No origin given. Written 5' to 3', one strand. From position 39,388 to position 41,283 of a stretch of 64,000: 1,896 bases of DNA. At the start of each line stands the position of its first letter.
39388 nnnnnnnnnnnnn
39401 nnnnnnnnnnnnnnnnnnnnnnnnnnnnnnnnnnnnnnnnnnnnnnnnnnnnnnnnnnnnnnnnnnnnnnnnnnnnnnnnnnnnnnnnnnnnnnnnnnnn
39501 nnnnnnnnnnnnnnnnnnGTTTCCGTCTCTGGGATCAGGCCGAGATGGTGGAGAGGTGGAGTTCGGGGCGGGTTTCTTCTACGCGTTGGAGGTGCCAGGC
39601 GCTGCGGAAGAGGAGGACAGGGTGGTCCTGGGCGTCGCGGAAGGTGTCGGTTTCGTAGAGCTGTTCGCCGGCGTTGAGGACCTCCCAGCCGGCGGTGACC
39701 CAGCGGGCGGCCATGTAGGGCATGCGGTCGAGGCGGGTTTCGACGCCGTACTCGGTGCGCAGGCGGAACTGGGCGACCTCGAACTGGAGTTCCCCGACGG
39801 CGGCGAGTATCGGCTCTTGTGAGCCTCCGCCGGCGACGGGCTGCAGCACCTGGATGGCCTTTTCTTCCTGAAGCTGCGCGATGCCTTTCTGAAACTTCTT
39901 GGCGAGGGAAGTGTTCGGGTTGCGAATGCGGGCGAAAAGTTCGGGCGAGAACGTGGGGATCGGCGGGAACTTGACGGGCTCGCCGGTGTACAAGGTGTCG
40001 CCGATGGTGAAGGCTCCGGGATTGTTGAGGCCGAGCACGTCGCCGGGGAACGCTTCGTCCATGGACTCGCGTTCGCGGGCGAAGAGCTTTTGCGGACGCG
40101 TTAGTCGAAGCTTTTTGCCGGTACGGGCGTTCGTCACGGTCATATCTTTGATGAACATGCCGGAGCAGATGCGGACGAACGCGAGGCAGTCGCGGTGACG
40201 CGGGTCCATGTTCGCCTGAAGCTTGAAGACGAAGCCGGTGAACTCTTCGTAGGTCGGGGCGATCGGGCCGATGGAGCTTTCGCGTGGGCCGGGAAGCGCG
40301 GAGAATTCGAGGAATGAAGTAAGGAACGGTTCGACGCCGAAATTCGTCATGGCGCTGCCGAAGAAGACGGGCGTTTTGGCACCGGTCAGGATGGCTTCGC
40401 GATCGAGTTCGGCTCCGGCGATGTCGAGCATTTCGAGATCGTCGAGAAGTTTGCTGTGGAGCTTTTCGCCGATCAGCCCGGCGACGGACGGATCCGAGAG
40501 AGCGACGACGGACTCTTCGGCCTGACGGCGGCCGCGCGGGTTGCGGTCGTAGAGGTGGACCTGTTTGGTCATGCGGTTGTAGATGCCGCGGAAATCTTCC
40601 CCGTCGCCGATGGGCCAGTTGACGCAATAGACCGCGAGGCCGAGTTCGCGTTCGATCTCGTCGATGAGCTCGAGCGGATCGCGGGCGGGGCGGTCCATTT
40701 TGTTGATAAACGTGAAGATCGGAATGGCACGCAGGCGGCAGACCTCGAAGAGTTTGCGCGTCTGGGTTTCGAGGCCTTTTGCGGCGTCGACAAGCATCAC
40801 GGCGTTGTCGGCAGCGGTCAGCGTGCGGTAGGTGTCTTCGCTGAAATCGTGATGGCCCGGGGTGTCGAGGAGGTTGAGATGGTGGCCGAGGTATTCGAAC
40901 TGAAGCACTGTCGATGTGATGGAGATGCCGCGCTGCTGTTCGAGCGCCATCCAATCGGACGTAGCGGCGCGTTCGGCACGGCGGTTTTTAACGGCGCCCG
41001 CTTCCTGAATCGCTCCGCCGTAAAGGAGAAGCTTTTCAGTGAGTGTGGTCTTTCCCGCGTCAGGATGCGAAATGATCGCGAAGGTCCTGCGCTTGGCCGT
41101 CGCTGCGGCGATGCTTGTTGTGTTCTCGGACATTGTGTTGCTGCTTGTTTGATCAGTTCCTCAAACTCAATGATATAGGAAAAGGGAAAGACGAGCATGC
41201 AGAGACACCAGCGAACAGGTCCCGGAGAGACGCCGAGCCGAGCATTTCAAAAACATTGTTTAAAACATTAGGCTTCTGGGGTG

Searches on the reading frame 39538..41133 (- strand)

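Call 95: search_protein_families(library=pfam, proteins=[window:39538-41133:-], max_evalue=0.001)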
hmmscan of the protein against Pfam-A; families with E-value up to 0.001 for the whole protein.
window:39538-41133:- (532 aa): 6 families
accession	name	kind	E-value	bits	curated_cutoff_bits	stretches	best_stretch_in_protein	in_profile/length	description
PF00009.33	GTP_EFTU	-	1.5e-52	178.4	26.5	1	15-275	3-183/188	Elongation factor Tu GTP binding domain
PF16658.11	RF3_C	-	5e-40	136.8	40.1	1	389-518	1-131/132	Class II release factor RF3, C-terminal domain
PF22042.2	EF-G_D2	-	1.7e-22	79.7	27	1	297-383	1-83/84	Elongation factor G domain 2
PF03144.31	GTP_EFTU_D2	-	4.3e-08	33.9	30.3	1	317-381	3-72/73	Elongation factor Tu domain 2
PF01926.29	MMR_HSR1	-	5.5e-06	26.9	21.9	1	18-145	2-113/113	50S ribosome-binding GTPase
PF14492.12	EFG_III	-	0.00011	22.7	27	1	399-468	6-73/75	Elongation Factor G, domain III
